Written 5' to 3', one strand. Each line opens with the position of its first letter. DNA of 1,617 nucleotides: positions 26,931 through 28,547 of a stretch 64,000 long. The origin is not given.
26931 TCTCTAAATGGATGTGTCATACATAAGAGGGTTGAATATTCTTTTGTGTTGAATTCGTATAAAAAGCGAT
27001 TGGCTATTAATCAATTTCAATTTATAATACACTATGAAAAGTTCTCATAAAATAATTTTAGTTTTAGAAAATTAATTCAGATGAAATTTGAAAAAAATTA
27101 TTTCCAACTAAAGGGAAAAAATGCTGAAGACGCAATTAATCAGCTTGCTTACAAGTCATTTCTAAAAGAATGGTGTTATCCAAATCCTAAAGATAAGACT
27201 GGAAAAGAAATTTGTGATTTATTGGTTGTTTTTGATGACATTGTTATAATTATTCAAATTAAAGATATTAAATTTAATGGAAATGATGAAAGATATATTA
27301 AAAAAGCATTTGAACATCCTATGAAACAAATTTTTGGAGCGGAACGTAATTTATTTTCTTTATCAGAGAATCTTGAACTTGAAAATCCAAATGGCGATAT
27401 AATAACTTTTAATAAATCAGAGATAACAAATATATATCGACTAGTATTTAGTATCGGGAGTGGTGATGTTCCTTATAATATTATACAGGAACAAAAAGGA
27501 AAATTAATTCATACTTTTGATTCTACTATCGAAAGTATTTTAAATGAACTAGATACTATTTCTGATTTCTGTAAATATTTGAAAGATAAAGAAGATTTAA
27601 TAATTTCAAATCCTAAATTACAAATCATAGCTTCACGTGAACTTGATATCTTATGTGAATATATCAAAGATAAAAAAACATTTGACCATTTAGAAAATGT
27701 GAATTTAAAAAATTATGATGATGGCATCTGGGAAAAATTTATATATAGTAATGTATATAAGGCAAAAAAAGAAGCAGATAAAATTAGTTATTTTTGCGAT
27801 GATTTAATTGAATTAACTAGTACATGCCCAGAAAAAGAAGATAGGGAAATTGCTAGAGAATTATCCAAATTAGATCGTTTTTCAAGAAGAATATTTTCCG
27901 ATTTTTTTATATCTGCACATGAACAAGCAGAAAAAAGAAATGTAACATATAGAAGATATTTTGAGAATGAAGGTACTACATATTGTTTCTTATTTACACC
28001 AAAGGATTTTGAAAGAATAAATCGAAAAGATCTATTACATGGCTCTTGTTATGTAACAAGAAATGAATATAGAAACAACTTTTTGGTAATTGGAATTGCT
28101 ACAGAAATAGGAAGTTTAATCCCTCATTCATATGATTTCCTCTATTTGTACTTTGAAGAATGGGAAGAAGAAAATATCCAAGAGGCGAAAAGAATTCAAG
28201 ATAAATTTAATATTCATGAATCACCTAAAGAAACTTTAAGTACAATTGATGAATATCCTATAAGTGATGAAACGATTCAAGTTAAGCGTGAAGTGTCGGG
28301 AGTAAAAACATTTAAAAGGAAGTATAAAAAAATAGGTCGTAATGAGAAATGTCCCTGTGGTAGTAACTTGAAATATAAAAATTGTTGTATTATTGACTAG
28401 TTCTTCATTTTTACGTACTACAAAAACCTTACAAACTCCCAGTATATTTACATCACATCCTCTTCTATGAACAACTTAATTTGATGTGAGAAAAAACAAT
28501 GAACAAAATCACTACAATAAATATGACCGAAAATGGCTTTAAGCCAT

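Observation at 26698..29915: AT-rich islet between the lptFG-methyltransferase block and ahcY: NERD-like/SEC-C protein plus small kinase and DinB genes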

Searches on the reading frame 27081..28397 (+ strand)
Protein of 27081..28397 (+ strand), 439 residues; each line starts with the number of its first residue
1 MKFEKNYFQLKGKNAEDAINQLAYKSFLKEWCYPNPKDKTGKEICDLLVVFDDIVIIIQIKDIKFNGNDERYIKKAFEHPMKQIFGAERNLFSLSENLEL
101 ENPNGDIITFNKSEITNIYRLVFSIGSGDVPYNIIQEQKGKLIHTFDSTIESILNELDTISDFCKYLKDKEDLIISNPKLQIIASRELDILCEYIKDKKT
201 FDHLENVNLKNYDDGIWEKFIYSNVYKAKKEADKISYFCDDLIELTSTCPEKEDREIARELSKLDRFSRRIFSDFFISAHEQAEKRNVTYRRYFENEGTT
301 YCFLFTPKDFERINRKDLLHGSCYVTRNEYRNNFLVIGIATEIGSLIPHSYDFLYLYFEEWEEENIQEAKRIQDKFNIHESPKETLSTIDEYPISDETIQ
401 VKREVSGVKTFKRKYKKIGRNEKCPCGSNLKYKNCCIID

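Call 3: search_protein_families(library=pfam, proteins=[window:27081-28397:+], max_evalue=1)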
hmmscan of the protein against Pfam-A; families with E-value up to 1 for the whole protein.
window:27081-28397:+ (439 aa): 1 family
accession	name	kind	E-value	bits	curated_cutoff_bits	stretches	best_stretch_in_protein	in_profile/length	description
PF02810.21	SEC-C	-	5.8e-07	29.7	20.4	1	420-436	1-17/19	SEC-C motif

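Call 4: search_protein_families(library=padloc, proteins=[window:27081-28397:+], max_evalue=1)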
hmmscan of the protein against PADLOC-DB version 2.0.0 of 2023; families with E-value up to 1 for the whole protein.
window:27081-28397:+ (439 aa): 3 families
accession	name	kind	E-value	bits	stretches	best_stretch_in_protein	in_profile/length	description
PDLC04917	PDC-S12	-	3.5e-06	25.1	1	409-437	189-217/218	-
PDLC00833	E1-E2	-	1.3e-05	22.8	1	414-436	168-190/222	E1-E2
PDLC00872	E2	-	0.00011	19.8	1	413-437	163-187/216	E2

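Call 5: search_protein_families(library=ncbifam, proteins=[window:27081-28397:+], max_evalue=1)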
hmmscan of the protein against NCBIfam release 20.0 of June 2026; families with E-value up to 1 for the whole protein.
window:27081-28397:+ (439 aa): 7 families
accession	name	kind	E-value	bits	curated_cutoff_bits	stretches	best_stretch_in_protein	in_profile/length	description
NF004088.0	PRK05590.1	equivalog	3.5e-06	27.5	140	1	400-436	128-163/166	hypothetical protein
NF007704.0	PRK10396.1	equivalog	9.3e-05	22.5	149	1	412-437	195-220/221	hypothetical protein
NF002592.0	PRK02250.1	equivalog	0.00012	22.2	158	1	415-436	145-166/167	hypothetical protein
TIGR04102.1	SWIM_PBPRA1643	hypoth_equivalog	0.00043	20.7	68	1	398-436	69-107/108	PBPRA1643 family SWIM/SEC-C metal-binding motif protein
NF002449.0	PRK01617.1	equivalog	0.00051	20.4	141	1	416-436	132-152/154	hypothetical protein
NF001213.0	PRK00183.1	equivalog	0.002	18.2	158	1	417-436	133-152/157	hypothetical protein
NF038030.1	spiralin_LP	equivalog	0.11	12.2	140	1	111-180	64-128/239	spiralin lipoprotein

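Call 6: find_homologous_proteins(query=window:27081-28397:+, max_evalue=0.001)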
Query window:27081-28397:+ (439 aa): 1026 proteins with E <= 0.001 among 4912 candidates; the best 120 are listed.
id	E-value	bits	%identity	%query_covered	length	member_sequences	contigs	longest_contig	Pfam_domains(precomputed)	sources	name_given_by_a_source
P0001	8.6e-295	995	100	100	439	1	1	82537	PF02810.22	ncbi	-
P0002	5.4e-167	574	61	99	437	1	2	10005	PF02810.22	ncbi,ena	-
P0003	4.4e-139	482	50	99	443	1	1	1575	PF02810.22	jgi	-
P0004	7.4e-138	478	51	98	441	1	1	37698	PF02810.22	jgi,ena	-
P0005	4.5e-137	475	51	99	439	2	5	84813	PF02810.22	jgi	jgi:hypothetical protein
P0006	1.4e-127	444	51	90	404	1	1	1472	-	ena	-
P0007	1.0e-126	441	50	99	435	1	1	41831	PF02810.22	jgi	-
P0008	5.9e-126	439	46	99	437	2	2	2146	PF02810.22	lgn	-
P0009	6.2e-126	439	46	99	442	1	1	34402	PF02810.22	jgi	jgi:hypothetical protein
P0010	1.9e-125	437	49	99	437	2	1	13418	PF02810.22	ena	-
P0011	3.7e-125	436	52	90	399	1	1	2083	-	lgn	-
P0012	1.2e-123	431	48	99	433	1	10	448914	PF02810.22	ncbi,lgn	-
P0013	1.8e-117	411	45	99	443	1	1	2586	PF02810.22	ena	-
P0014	4.6e-116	406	50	99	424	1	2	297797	PF02810.22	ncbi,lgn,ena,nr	ncbi:MAG: SEC-C domain-containing protein [candidate division Zixibacteria bacterium]|nr:SEC-C domai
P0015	8.4e-112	392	44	99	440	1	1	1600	PF02810.22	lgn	-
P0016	1.2e-100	355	40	97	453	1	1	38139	PF02810.22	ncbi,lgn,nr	ncbi:MAG: SEC-C domain-containing protein [candidate division Zixibacteria bacterium]|nr:SEC-C domai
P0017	2.1e-100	355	42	98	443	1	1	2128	PF02810.22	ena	-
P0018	3.1e-97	344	40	98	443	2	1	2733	PF02810.22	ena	-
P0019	3.9e-97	344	40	99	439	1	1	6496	PF02810.22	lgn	-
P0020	1.2e-94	336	40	99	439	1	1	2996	PF02810.22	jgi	jgi:hypothetical protein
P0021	1.5e-87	312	43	89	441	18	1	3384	PF02810.22,PF20655.4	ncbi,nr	ncbi:MAG: SEC-C metal-binding domain-containing protein [Candidatus Omnitrophica bacterium]|nr:SEC-C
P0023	2.2e-87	312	43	90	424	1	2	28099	PF02810.22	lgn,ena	-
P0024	4.7e-87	311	43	88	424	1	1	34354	PF02810.22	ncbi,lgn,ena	-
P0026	5.6e-86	307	39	89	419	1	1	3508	PF02810.22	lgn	-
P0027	4.0e-85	304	41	89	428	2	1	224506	PF02810.22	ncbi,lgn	-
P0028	4.2e-85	304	39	91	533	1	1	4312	PF02810.22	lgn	-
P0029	6.4e-85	304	42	89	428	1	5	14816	PF02810.22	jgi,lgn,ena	-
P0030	5.0e-84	301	40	88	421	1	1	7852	PF02810.22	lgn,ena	-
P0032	3.5e-83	298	42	90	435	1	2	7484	PF02810.22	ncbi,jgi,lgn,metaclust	jgi:hypothetical protein|metaclust:\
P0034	1.1e-82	296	41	90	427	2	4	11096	PF02810.22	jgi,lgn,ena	-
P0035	2.0e-82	295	41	90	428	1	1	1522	PF02810.22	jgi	jgi:hypothetical protein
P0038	3.6e-82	295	41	89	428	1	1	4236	PF02810.22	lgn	-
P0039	6.1e-82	294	40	90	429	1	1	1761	PF02810.22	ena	-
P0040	1.1e-81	293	39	89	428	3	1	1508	PF02810.22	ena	-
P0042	1.6e-81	292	39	90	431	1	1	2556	PF02810.22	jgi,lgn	-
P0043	6.2e-81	291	40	89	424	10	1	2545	PF02810.22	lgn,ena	-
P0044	6.2e-81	291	39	89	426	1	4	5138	PF02810.22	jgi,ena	-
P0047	1.4e-80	289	41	89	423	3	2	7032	PF02810.22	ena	-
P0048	1.9e-80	289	38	89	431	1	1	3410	PF02810.22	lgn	-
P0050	4.0e-80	288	41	88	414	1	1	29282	PF02810.22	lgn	-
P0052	4.4e-80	288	41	87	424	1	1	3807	PF02810.22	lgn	-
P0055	5.7e-80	287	41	90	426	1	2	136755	PF02810.22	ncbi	-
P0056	7.0e-80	287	40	90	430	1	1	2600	PF02810.22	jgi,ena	-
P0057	9.5e-80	287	40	90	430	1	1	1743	PF02810.22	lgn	-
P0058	1.4e-79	286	40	90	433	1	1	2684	PF02810.22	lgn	-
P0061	4.8e-79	284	41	88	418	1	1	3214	PF02810.22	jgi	-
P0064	7.4e-79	284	39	90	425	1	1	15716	PF02810.22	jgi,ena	-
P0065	9.8e-79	283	39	88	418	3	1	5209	PF02810.22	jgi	jgi:protein-tyrosine phosphatase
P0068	1.7e-78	283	39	87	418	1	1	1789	PF02810.22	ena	-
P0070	1.9e-78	282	40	88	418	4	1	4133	PF02810.22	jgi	-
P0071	2.4e-78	282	39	89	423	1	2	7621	PF02810.22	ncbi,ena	-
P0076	2.7e-78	282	40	88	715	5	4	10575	PF02810.22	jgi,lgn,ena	-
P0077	2.8e-78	282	40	89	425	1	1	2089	PF02810.22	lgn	-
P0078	3.0e-78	282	37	88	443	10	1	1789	PF02810.22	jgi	-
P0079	3.2e-78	282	39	89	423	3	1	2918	PF02810.22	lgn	-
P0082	3.5e-78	281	39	89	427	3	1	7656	PF02810.22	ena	-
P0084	4.1e-78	281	41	87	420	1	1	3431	PF02810.22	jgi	-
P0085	5.1e-78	281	38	89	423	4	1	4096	PF02810.22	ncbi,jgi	jgi:hypothetical protein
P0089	6.0e-78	281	41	89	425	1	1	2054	PF02810.22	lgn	-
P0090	6.8e-78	281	41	87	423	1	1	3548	PF02810.22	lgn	-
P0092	7.4e-78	280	39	88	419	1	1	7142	PF02810.22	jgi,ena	-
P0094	8.3e-78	280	39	87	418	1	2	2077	PF02810.22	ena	-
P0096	1.1e-77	280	40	89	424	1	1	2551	PF02810.22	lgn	-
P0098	1.3e-77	280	39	89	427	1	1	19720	PF02810.22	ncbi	-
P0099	1.4e-77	279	39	88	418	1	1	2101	PF02810.22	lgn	-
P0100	1.5e-77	279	41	89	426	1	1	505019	PF02810.22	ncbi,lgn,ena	-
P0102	1.9e-77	279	38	91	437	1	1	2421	PF02810.22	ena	-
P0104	2.1e-77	279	40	87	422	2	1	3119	PF02810.22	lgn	-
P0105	2.5e-77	279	40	89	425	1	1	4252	PF02810.22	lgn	-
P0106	2.6e-77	279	43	84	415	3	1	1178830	-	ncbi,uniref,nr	ncbi:MAG: hypothetical protein Sv326_0674 [Candidatus Fermentimicrarchaeum limneticum]|uniref:Unchar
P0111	3.5e-77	278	39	89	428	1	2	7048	PF02810.22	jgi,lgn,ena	-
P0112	3.9e-77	278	39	89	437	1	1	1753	PF02810.22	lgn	-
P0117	5.7e-77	277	39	89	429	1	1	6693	PF02810.22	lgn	-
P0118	6.2e-77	277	38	90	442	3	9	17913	PF02810.22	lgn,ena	-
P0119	7.2e-77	277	39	88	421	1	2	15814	PF02810.22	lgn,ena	-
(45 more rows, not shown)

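Call 7: search_solved_structures(query=window:27081-28397:+, max_evalue=10)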
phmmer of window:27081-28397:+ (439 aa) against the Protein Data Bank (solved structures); distinct sequences matched with E-value up to 10: 11.
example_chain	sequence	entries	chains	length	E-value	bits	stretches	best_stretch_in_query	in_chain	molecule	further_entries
1ozb_I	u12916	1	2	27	0.0013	20.8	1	417-435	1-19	Preprotein translocase secA subunit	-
9l6b_C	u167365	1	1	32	0.002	20.2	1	417-436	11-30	UPF0225 protein YchJ -C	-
1sx0_A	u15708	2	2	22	0.0024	20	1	417-435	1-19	SecA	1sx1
3iqy_A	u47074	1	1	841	0.016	17.2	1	410-436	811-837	Protein translocase subunit secA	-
1tf2_A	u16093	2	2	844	0.016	17.2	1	410-436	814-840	Preprotein translocase secA subunit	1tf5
7e8r_A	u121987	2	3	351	0.046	15.7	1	35-152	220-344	EcoT38I restriction endonuclease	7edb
1tm6_A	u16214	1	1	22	0.05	15.6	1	419-435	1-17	Preprotein translocase secA subunit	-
1tll_A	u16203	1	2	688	0.32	12.9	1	73-134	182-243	Nitric-oxide synthase, brain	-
8t1j_A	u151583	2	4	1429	1.2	11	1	74-134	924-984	Nitric oxide synthase 1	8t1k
9kx8_A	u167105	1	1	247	1.4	10.8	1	98-171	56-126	Beta-galactoside-specific lectin 1 chain A isoform 1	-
1oql_A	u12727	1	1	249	1.6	10.6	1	98-172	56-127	MISTLETOE LECTIN I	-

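Call 9: find_encoding_contigs(protein=window:27081-28397:+, flank=10000, max_places=3)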
Protein window:27081-28397:+ (439 aa): no gene with exactly this product is on record in the collection.

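Call 11: list_cluster_members(proteins=[P0001, P0002, P0012, P0014, P0027, P0055, P0100, P0106, P0024, P0098])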
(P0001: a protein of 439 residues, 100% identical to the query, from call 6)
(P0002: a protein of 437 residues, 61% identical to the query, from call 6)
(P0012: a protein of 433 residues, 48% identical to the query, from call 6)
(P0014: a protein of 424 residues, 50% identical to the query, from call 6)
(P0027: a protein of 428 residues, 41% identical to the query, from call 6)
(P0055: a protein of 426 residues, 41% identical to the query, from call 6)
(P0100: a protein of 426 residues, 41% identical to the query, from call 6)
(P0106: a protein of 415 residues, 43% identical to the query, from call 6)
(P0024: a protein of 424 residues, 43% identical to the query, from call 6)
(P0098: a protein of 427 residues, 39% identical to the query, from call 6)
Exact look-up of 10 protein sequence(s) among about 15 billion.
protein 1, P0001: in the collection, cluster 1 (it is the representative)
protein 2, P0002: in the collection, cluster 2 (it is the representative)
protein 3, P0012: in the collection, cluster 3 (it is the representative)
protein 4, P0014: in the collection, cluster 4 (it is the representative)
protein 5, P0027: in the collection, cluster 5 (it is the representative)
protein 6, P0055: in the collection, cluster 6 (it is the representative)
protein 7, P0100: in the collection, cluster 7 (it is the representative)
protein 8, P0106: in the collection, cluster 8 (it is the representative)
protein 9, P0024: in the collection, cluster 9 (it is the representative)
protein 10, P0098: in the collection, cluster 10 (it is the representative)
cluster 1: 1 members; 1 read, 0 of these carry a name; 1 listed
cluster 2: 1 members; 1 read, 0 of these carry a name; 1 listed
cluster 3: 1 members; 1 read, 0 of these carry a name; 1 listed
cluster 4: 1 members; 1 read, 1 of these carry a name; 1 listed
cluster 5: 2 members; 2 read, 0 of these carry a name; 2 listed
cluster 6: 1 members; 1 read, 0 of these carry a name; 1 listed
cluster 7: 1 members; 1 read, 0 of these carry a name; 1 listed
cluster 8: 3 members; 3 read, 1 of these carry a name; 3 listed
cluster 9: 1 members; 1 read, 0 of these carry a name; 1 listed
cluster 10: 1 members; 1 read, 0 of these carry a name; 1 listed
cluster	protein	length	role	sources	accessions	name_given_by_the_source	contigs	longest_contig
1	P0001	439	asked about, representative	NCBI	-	-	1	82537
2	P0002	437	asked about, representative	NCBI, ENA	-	-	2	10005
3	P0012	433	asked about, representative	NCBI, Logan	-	-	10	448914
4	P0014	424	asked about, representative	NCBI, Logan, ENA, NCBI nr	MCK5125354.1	MAG: SEC-C domain-containing protein [candidate division Zixibacteria bacterium] | SEC-C domain-containing protein [candidate division Zixibacteria bacterium]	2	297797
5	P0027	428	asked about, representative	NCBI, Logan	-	-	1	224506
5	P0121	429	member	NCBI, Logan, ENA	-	-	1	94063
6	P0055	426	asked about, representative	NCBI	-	-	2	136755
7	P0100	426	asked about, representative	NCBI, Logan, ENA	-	-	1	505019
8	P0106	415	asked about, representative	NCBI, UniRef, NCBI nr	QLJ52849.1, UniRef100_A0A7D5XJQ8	MAG: hypothetical protein Sv326_0674 [Candidatus Fermentimicrarchaeum limneticum] | Uncharacterized protein n=1 Tax=Fermentimicrarchaeum limneticum TaxID=2795018 ...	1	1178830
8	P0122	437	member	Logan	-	-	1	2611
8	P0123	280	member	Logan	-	-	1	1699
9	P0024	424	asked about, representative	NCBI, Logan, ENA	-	-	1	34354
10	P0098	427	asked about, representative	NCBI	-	-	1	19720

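Call 13: find_related_loci(query=A1, collection=genome_contigs, flank=10000)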
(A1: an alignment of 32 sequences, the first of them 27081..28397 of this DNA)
Query A1 (439 aa) in genome_contigs; peptide patterns used: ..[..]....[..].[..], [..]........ (x = any residue, [..] = any of these).
446 stretches matched a pattern; 399 encode a relative of the query (tblastn E <= 1e-3); the best 80 are kept; 80 distinct loci.
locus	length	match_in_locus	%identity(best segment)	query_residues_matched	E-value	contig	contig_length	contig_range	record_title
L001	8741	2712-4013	61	1-436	9e-171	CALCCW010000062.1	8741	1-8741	MAG TPA_asm: uncultured candidate division Zixibacteria bacterium isolate DRR093004_bin.15_CONCOCT_v1.1_MAG genome assem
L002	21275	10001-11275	48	3-435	3e-130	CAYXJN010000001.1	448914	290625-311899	MAG TPA_asm: uncultured Ignavibacteriales bacterium isolate SRP292972_co2_124 genome assembly, contig: NODE_5_length_448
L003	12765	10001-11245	50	3-435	9e-126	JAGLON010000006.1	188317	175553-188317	MAG: Candidatus Zixiibacteriota bacterium isolate RS_7_36 ROV157_7.bin.36.fa_6, whole genome shotgun sequence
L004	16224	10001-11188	47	3-397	4e-106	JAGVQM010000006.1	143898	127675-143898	MAG: Candidatus Zixiibacteriota bacterium isolate DeMMO3_3 c_000000062580, whole genome shotgun sequence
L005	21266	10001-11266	43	8-437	7e-88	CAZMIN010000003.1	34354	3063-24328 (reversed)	MAG TPA_asm: Candidatus Woesearchaeota archaeon isolate binchicken_co85_65 genome assembly, contig: NODE_751_length_3435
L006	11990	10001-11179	40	1-393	4e-84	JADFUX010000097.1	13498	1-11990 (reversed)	MAG: Chloroflexota bacterium isolate C2.bin.6 k83_3261149, whole genome shotgun sequence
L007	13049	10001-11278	42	3-437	3e-82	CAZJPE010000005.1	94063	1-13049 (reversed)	MAG TPA_asm: Candidatus Woesearchaeota archaeon isolate SRP178908_co2_70 genome assembly, contig: NODE_32_length_94063_c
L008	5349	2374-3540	41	5-393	3e-82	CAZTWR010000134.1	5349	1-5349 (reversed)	MAG TPA_asm: uncultured Pirellulales bacterium isolate SRP214966_co5_400 genome assembly, contig: NODE_17910_length_5349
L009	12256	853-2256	39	3-437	2e-80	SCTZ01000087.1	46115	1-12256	MAG: Chloroflexota bacterium isolate FW602_bin.16 FW602_bin.16-45761, whole genome shotgun sequence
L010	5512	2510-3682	39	5-395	4e-80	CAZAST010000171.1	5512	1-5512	MAG TPA_asm: uncultured Syntrophaceae bacterium isolate SRP192927_co6_553 genome assembly, contig: NODE_41119_length_551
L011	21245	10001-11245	40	8-437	4e-80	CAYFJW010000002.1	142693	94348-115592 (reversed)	MAG TPA_asm: Candidatus Woesearchaeota archaeon isolate ERP019367_co2_61 genome assembly, contig: NODE_127_length_142693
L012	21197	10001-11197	43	8-437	8e-80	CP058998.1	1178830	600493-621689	MAG: Candidatus Fermentimicrarchaeum limneticum isolate Sv326 chromosome, complete genome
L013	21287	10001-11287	41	5-437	8e-79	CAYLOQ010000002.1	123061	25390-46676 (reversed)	MAG TPA_asm: Candidatus Woesearchaeota archaeon isolate binchicken_co85_6 genome assembly, contig: NODE_48_length_123061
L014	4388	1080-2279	39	1-397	2e-77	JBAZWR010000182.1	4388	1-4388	MAG: Thermodesulfovibrionales bacterium isolate SO_2017_GW1_37 NODE_77622_length_4388_cov_2.249707_OW334_2017, whole gen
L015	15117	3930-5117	38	1-393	8e-77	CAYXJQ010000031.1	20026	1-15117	MAG TPA_asm: uncultured Pseudomonadales bacterium isolate SRP067234_co1_163 genome assembly, contig: k99_580055, whole g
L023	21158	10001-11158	39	6-394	2e-73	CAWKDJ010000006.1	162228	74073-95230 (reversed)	MAG: uncultured Acidobacteriaceae bacterium isolate MFD05512.bin.2.36 genome assembly, contig: contig_19367, whole genom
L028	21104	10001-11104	42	3-365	9e-72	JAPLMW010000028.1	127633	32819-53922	MAG: Phycisphaerae bacterium isolate LacPavin_0920_SED3_MAG_44_51 LacPavin_0920_SED3_scaffold_364787, whole genome shotg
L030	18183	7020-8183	42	4-393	1e-78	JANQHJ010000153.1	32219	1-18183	MAG: Sedimentisphaerales bacterium isolate PL23b_bin.92 k99_2154380, whole genome shotgun sequence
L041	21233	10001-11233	33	5-408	3e-64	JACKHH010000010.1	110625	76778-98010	MAG: Phycisphaerales bacterium isolate HK-STAS-PLAN-13 HK-STAS-PLAN-13_10, whole genome shotgun sequence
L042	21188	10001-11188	37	4-393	3e-63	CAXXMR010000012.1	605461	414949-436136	MAG: Sedimentisphaerales bacterium isolate 9f8913db-8c50-4d63-8851-15559f03b31b genome assembly, contig: contig_12, whol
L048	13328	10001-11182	32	14-393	5e-51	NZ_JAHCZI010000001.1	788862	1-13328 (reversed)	Geobacter hydrogenophilus strain DSM 13691 NODE_1_length_788862_cov_233.631665, whole genome shotgun sequence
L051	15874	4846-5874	34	9-342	2e-49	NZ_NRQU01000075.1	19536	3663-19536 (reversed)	Flavobacterium sp. YO12 contig00075, whole genome shotgun sequence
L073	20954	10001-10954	34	1-307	3e-46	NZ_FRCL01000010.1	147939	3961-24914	Flavobacterium xinjiangense strain CGMCC 1.2749, whole genome shotgun sequence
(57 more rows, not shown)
